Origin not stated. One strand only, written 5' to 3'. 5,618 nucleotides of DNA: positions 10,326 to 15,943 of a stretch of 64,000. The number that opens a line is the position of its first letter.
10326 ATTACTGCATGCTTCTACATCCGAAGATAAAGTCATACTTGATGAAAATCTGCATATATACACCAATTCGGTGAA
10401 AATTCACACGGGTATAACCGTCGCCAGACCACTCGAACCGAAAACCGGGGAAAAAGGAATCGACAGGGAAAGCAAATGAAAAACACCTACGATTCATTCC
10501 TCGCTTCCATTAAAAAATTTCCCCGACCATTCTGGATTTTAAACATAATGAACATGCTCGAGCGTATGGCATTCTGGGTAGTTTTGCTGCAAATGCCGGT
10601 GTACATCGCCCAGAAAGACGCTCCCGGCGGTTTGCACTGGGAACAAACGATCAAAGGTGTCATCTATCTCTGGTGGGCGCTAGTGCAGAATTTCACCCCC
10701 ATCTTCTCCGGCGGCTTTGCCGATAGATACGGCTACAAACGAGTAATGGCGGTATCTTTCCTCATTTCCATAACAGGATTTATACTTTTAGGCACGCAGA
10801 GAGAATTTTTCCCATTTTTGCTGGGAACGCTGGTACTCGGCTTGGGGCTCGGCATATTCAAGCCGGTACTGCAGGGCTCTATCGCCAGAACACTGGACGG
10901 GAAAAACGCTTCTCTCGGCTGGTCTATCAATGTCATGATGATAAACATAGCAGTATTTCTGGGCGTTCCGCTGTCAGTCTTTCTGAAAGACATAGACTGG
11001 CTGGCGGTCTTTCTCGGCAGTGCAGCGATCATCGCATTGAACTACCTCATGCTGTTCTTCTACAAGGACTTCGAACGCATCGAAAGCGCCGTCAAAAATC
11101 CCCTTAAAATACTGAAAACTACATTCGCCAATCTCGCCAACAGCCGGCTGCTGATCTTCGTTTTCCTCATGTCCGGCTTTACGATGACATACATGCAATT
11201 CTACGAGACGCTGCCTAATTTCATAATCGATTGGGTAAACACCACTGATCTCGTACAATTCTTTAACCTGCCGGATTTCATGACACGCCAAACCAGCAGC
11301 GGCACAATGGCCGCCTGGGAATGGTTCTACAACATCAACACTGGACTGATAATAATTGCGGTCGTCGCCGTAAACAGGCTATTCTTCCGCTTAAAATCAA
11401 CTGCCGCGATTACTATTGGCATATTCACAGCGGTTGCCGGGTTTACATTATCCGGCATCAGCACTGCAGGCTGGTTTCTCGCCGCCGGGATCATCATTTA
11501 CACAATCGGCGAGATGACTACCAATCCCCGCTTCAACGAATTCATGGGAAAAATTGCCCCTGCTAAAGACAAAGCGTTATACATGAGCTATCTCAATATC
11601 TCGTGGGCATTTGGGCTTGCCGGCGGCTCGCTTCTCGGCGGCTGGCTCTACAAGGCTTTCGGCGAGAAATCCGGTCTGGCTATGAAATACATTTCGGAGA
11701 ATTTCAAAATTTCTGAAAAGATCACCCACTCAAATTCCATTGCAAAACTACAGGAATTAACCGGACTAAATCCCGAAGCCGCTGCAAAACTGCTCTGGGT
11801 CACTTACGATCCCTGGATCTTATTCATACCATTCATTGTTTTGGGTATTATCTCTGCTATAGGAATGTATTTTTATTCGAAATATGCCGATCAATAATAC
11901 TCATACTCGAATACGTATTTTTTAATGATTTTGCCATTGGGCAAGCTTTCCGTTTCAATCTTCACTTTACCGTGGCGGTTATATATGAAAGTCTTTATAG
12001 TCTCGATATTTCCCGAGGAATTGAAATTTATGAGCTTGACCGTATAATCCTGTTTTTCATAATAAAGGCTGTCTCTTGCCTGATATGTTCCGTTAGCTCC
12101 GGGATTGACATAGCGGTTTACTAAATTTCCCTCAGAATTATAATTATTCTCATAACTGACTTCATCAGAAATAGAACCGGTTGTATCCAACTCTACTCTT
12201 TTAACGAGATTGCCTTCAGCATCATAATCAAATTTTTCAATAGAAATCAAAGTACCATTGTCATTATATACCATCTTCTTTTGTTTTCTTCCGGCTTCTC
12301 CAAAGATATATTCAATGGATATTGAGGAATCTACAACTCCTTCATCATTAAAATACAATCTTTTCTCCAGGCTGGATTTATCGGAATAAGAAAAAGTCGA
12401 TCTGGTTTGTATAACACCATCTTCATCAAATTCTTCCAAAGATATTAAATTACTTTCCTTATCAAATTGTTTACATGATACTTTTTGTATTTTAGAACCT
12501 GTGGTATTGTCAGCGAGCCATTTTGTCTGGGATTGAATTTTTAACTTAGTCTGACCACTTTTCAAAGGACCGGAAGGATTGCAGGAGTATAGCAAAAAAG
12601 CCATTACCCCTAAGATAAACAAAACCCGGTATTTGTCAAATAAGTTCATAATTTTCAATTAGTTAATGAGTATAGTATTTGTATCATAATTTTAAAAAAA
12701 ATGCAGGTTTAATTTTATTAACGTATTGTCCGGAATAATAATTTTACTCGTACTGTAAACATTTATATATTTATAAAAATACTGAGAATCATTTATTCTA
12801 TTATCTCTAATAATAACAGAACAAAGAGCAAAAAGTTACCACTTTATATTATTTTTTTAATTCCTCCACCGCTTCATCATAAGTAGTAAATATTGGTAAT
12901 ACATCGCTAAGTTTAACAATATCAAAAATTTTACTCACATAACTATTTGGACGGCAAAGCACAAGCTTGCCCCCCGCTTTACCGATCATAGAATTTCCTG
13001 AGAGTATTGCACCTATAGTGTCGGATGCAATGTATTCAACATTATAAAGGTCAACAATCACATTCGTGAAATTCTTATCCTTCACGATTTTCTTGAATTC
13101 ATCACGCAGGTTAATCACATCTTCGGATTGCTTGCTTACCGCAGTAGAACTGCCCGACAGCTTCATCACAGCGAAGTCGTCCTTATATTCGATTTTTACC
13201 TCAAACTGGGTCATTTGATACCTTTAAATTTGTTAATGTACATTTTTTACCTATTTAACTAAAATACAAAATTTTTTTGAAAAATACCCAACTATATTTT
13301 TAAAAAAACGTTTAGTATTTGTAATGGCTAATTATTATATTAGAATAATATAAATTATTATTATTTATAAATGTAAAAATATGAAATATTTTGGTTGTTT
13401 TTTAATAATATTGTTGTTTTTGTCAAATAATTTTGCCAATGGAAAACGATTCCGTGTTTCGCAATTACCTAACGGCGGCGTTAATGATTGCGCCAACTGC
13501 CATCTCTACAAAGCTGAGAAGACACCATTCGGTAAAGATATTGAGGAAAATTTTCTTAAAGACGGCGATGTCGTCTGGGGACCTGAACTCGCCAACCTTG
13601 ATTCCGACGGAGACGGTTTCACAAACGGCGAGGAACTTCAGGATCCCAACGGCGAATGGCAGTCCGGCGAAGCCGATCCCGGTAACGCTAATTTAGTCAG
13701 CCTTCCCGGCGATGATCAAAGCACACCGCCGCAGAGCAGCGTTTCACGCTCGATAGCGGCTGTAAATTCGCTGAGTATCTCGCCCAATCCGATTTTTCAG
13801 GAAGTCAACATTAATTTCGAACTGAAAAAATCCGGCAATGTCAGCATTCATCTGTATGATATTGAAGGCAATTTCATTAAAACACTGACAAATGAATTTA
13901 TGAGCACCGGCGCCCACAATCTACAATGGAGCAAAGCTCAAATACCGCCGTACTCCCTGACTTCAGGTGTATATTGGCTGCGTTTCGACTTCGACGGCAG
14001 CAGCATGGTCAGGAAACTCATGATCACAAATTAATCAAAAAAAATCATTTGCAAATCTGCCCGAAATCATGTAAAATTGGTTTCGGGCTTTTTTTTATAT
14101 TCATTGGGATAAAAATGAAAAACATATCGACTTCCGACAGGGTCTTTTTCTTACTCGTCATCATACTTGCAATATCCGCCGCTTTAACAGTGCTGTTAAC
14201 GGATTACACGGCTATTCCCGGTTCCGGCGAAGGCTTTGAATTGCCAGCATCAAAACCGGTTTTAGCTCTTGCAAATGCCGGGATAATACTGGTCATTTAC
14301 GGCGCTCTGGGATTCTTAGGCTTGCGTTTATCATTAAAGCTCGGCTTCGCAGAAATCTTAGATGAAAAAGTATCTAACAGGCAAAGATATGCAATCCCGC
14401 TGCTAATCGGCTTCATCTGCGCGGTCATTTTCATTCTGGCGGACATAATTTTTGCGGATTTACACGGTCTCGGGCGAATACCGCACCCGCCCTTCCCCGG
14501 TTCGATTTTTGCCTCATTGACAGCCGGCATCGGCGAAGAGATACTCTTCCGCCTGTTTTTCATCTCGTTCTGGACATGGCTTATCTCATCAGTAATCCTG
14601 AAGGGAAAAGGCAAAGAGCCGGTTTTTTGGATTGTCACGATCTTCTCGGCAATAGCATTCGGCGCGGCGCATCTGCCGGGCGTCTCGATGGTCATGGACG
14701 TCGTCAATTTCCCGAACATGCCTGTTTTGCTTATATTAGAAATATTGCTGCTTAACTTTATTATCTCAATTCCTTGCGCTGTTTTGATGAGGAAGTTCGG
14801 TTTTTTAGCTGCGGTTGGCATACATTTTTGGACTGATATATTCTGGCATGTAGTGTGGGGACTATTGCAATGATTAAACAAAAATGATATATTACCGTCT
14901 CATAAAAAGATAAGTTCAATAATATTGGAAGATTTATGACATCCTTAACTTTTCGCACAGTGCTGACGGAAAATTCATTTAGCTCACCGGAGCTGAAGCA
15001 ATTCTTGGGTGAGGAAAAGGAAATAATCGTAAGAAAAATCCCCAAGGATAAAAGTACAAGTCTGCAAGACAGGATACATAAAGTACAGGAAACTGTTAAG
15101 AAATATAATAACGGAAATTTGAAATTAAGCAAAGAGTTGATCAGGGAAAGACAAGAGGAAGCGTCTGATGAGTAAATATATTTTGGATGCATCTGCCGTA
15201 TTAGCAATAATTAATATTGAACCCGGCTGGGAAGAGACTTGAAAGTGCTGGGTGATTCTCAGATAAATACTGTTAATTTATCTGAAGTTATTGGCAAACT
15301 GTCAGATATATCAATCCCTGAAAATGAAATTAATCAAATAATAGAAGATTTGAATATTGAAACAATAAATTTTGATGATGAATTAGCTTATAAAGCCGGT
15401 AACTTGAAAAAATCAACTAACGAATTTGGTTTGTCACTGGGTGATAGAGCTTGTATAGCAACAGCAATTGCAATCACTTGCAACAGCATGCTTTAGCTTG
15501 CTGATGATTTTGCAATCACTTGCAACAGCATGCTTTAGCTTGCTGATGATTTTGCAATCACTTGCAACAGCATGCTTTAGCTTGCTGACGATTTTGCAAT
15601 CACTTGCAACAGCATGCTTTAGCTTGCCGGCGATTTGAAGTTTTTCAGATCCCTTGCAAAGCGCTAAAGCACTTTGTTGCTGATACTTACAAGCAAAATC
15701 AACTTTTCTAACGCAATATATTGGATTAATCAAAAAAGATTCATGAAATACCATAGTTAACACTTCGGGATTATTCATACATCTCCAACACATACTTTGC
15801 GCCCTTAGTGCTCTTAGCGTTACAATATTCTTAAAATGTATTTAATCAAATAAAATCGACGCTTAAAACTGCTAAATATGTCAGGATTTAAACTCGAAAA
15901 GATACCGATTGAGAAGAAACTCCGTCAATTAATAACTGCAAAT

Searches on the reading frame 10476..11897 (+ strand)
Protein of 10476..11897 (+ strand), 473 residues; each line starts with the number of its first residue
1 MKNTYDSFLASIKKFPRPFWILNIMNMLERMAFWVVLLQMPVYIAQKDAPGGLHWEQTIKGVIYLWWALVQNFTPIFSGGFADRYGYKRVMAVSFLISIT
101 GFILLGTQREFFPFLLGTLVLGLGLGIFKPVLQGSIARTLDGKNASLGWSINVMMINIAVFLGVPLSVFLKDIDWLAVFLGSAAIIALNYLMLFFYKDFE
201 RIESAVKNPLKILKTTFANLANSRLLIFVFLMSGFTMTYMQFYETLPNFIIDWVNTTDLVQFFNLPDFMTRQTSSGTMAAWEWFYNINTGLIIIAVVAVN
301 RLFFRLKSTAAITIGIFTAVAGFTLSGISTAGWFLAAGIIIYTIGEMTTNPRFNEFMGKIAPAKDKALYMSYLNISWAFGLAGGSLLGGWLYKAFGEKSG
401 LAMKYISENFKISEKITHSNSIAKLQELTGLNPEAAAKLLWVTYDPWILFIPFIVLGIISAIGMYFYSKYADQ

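Call 20: search_protein_families(library=pfam, proteins=[window:10476-11897:+], max_evalue=0.00001)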
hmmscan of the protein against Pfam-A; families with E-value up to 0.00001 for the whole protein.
window:10476-11897:+ (473 aa): 1 family
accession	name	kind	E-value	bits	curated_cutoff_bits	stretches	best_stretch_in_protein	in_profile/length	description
PF07690.21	MFS_1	-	1.1e-25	90.8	33.4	1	24-384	3-346/347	Major Facilitator Superfamily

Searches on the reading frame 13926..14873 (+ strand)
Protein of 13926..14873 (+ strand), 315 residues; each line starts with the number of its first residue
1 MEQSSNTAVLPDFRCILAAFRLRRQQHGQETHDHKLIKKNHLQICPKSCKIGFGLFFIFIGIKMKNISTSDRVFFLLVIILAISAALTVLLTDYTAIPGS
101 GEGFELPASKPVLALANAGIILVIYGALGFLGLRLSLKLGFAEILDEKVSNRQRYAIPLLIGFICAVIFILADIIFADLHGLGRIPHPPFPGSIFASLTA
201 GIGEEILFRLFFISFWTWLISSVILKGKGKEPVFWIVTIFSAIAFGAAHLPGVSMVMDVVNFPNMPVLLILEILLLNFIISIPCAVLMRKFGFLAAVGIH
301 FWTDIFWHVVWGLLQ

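Call 9: search_protein_families(library=pfam, proteins=[window:13926-14873:+], max_evalue=0.01)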
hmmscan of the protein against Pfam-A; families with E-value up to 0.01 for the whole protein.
window:13926-14873:+ (315 aa): 1 family
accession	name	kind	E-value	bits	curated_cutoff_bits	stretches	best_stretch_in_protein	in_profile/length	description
PF02517.21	Rce1-like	-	2.5e-09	37.7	22.4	1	190-305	5-92/93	Type II CAAX prenyl endopeptidase Rce1-like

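Call 10: search_protein_families(library=ncbifam, proteins=[window:13926-14873:+], max_evalue=0.01)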
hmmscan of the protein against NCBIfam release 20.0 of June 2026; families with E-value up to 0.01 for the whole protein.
window:13926-14873:+ (315 aa): 0 families

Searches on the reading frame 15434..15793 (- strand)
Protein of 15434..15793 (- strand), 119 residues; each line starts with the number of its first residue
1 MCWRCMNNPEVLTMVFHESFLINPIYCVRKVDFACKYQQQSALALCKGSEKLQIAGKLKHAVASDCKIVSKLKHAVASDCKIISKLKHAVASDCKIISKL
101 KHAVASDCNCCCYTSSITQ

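Call 9: search_protein_families(library=pfam, proteins=[window:15434-15793:-], max_evalue=0.01)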
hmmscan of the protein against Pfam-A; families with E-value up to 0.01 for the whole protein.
window:15434-15793:- (119 aa): 1 family
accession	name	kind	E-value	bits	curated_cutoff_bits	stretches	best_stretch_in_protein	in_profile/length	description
PF02205.27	WH2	-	0.0025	17.9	23.1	0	56-66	16-26/28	WH2 motif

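Call 10: search_protein_families(library=ncbifam, proteins=[window:15434-15793:-], max_evalue=0.01)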
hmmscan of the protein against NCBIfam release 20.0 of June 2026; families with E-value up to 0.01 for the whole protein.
window:15434-15793:- (119 aa): 0 families
